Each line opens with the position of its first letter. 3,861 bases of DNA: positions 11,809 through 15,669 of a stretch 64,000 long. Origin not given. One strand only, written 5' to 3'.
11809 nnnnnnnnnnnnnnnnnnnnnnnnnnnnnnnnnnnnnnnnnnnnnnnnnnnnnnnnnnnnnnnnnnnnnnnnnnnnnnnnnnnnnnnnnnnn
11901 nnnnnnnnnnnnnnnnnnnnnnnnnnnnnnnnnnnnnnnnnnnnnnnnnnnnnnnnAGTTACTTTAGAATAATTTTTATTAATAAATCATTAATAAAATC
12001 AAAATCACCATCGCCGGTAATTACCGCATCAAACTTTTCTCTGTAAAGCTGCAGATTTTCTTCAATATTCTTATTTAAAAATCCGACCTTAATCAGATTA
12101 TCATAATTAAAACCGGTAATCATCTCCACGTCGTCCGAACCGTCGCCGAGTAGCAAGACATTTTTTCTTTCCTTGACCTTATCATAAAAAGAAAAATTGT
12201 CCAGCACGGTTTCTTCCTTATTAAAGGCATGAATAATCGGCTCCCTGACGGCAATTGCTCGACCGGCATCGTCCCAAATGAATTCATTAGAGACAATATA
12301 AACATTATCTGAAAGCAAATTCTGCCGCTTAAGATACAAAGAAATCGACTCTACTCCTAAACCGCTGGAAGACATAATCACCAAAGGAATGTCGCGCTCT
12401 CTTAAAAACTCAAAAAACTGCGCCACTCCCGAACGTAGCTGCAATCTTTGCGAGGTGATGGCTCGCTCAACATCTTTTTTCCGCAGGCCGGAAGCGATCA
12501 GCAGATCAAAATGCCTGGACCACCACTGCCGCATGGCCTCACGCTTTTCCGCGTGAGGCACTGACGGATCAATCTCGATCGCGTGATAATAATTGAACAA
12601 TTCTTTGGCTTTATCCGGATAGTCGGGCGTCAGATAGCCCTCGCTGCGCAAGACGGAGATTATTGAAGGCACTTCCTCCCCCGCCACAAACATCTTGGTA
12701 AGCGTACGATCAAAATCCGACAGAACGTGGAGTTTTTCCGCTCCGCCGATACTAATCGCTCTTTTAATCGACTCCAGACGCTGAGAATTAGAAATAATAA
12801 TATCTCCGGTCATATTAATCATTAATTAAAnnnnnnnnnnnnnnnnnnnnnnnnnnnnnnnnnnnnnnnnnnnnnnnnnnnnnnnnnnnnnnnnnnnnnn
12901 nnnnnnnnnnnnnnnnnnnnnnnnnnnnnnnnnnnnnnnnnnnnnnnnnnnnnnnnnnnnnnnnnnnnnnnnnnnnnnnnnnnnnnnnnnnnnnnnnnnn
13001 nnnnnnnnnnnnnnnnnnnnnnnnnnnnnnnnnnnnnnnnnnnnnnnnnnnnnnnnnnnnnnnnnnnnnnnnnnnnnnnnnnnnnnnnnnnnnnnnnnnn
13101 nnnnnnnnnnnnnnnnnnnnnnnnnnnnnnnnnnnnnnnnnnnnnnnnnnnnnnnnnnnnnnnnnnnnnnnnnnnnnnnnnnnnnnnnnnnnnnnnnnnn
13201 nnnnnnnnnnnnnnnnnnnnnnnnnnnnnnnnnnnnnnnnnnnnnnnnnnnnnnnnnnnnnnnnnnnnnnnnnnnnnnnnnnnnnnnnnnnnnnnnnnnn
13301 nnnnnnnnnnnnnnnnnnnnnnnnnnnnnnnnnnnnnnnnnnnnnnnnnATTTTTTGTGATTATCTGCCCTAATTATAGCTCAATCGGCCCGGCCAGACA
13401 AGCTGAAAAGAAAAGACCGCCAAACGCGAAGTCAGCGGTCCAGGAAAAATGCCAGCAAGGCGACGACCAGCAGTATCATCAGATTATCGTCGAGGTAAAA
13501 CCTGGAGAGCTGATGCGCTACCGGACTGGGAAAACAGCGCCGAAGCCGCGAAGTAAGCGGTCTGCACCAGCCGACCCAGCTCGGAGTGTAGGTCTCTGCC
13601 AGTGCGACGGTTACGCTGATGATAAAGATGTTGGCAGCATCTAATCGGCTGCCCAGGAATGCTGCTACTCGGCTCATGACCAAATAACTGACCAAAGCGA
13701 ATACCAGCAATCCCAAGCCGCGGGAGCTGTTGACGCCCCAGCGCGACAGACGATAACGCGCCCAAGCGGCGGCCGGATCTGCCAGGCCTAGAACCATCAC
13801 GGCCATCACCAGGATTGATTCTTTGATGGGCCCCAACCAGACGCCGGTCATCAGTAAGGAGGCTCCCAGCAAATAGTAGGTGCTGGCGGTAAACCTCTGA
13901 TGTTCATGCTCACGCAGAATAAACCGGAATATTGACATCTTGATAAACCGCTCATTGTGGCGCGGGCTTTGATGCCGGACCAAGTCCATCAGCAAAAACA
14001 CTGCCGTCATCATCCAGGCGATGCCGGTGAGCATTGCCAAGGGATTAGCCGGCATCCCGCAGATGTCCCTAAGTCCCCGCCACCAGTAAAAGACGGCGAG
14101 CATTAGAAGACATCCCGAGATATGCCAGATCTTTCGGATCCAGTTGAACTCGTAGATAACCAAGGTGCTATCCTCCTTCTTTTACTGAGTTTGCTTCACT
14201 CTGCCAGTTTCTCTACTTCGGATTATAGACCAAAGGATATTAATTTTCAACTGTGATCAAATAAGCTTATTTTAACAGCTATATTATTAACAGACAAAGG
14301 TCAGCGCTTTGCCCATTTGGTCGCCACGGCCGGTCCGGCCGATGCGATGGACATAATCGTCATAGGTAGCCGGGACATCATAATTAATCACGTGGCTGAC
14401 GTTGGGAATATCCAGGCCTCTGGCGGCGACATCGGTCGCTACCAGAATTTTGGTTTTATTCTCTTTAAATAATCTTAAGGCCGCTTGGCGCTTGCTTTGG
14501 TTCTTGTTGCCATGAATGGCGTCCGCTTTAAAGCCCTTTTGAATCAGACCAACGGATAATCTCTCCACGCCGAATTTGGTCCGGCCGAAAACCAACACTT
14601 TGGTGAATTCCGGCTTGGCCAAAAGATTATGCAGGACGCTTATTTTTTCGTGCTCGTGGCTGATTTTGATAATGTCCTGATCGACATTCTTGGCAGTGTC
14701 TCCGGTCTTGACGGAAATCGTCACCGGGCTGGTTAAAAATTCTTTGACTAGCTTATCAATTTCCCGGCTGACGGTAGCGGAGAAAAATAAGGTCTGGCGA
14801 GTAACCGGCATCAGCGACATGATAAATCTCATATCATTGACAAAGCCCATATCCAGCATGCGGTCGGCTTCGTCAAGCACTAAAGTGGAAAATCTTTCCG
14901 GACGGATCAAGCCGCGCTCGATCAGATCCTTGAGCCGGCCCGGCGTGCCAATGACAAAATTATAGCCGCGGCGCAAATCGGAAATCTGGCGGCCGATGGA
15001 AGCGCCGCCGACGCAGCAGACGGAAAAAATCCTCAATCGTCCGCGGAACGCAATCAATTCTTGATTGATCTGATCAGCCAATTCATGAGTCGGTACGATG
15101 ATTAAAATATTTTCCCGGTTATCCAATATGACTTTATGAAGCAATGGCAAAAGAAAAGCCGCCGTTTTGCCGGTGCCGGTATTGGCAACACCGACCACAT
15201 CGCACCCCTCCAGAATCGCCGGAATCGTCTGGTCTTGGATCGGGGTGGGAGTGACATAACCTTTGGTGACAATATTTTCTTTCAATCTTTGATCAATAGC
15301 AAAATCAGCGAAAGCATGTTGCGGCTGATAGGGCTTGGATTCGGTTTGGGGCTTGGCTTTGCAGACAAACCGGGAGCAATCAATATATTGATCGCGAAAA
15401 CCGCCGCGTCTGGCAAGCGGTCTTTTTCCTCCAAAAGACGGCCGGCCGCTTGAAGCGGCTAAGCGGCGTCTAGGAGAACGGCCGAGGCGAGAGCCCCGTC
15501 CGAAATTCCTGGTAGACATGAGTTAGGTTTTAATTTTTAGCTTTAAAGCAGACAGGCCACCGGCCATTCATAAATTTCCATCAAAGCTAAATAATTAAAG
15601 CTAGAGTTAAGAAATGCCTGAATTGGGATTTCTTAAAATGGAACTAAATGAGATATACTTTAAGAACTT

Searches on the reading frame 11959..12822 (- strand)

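Call 43: search_protein_families(library=pfam, proteins=[window:11959-12822:-], max_evalue=0.001)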
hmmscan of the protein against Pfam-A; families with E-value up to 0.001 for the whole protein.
window:11959-12822:- (287 aa): 1 family
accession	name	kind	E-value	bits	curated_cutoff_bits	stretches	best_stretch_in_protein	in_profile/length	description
PF05822.18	UMPH-1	-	6.5e-64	216.2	23.7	1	40-284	2-245/246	Pyrimidine 5'-nucleotidase (UMPH-1)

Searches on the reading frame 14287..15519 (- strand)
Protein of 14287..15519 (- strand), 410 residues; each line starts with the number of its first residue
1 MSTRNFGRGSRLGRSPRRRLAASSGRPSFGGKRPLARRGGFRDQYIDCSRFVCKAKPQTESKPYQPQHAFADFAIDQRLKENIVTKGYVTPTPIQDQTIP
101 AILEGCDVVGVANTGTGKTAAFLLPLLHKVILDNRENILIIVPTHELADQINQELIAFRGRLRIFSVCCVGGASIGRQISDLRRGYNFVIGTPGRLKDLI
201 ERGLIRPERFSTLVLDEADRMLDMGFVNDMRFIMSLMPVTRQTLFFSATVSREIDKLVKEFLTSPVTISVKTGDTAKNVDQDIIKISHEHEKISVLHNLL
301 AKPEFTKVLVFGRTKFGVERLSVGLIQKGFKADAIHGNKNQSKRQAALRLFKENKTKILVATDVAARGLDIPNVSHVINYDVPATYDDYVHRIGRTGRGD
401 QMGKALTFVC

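Call 44: search_protein_families(library=pfam, proteins=[window:14287-15519:-], max_evalue=0.001)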
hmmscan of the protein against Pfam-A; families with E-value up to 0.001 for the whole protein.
window:14287-15519:- (410 aa): 3 families
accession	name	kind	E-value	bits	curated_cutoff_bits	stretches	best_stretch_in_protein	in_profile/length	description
PF00270.35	DEAD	-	1.3e-44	152.4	26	1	92-256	1-166/167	DEAD/DEAH box helicase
PF00271.37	Helicase_C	-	5.1e-33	114.1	23.5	1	291-398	1-108/110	Helicase conserved C-terminal domain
PF04851.21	ResIII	-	2.5e-06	28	22.5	1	110-251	28-163/164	Type III restriction enzyme, res subunit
